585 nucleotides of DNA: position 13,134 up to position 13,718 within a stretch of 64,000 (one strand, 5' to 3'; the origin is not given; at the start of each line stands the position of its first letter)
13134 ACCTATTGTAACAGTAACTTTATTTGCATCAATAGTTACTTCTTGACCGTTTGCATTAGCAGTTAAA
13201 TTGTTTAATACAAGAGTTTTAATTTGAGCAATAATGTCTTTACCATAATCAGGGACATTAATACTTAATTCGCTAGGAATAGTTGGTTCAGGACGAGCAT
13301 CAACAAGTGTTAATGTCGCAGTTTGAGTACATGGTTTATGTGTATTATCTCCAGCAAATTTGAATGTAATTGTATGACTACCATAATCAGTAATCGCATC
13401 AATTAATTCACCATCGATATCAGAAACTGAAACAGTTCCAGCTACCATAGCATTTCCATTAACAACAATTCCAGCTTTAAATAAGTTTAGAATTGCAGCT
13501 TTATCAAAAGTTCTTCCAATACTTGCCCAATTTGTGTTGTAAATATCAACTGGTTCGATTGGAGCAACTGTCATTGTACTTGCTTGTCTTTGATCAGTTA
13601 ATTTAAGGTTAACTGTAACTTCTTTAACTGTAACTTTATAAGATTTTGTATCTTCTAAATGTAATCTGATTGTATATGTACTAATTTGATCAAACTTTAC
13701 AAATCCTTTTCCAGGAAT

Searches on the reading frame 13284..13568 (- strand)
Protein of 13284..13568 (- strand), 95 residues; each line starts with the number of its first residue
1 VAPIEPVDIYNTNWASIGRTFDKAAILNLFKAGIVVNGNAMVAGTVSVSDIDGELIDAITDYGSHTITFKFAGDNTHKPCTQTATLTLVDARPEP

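Call 94: predict_structure(alignment_id=A3)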
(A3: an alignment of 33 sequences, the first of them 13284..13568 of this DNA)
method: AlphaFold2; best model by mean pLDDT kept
length: 95 residues; sequences in the alignment: 33
mean_pLDDT: 86.0   pTM: 0.75
mean pLDDT of the five models: 86.0, 83.8, 79.9, 77.7, 72.7
residues with pLDDT >= 90: 39; 70-90: 48; 50-70: 8; < 50: 0
segments of 3 or more residues with pLDDT < 50: none
pLDDT, mean of each block of 10 residues (from residue 1): 79 86 89 74 79 93 94 88 93 87
secondary structure, 60 per line:
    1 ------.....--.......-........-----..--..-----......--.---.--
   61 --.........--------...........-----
elements in order: E7-11 H14-20 H23-29 E46-51 E63-71 E80-90

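Call 97: fold_search(model_id=the predicted structure, library=pdb)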
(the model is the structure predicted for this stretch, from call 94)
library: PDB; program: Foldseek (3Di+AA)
matches with E <= 10: 851; with E <= 0.001: 0
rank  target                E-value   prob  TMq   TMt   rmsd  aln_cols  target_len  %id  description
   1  2kpn_MODEL_1_A        2.4e-02  0.95  0.46  0.45   7.4        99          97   15  Solution NMR structure of a Bacterial Ig-like (Big_3) domain from Bacillus cereus. Northeast Structural Genomi (released 2010-01-12)
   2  3o4o_C                3.8e-02  0.21  0.25  0.11  13.4       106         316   11  Crystal structure of an Interleukin-1 receptor complex (released 2010-09-01)
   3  7knv_MODEL_1_A        4.0e-02  0.38  0.35  0.28  13.1       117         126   14  Solution NMR structure of CDHR3 extracellular domain EC1 (released 2021-02-03)
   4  4l3a_A                5.5e-02  0.97  0.51  0.13   4.2        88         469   11  Crystal structure of Internalin K (InlK) from Listeria monocytogenes (released 2013-08-28)
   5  7jrm                  5.9e-02  0.94  0.40  0.10   3.7        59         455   15  The structure of CBM51-2 and INT domains from Clostridium perfringens ZmpB (released 2021-02-03)
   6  4mb3                  5.9e-02  0.93  0.49  0.12   4.5        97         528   13  Crystal structure of E153Q mutant of cold-adapted chitinase from Moritella marina (released 2014-03-19)
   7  6s5y_H                6.3e-02  0.85  0.43  0.28   5.5        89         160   13  Structure of tandemly arrayed consecutive Rib domains (Rib2R) from Group B Streptococcal species Streptococcus agalact (released 2019-12-11)
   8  9fbo_A                1.1e-01  0.80  0.37  0.09   3.2        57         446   12  Deletion mutant of chitinase MmChi60 (released 2025-05-28)
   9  4hmc                  1.1e-01  0.69  0.37  0.09   4.6        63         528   16  Crystal structure of cold-adapted chitinase from Moritella marina (released 2013-05-01)
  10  3pe9_A                1.1e-01  0.60  0.40  0.42   7.5       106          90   16  Structures of Clostridium thermocellum CbhA fibronectin(III)-like modules (released 2011-11-23)
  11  3pdd                  1.1e-01  0.44  0.37  0.22   8.4       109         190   17  Structures of Clostridium thermocellum CbhA fibronectin(III)-like modules (released 2011-11-23)
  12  3ubg_B                1.3e-01  0.33  0.38  0.17   6.1       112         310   17  Crystal structure of Drosophila N-cadherin EC1-3, II (released 2011-12-21)
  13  2qep_A                1.6e-01  0.23  0.33  0.14   9.9       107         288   11  Crystal structure of the D1 domain of PTPRN2 (IA2beta) (released 2007-07-24)
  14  2wwk_O                1.6e-01  0.10  0.20  0.20  12.5        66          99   20  Crystal structure of the Titin M10-Obscurin like 1 Ig F17R mutant complex (released 2010-02-16)
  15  3pe9_D                1.7e-01  0.51  0.40  0.44   7.3       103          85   18  Structures of Clostridium thermocellum CbhA fibronectin(III)-like modules (released 2011-11-23)
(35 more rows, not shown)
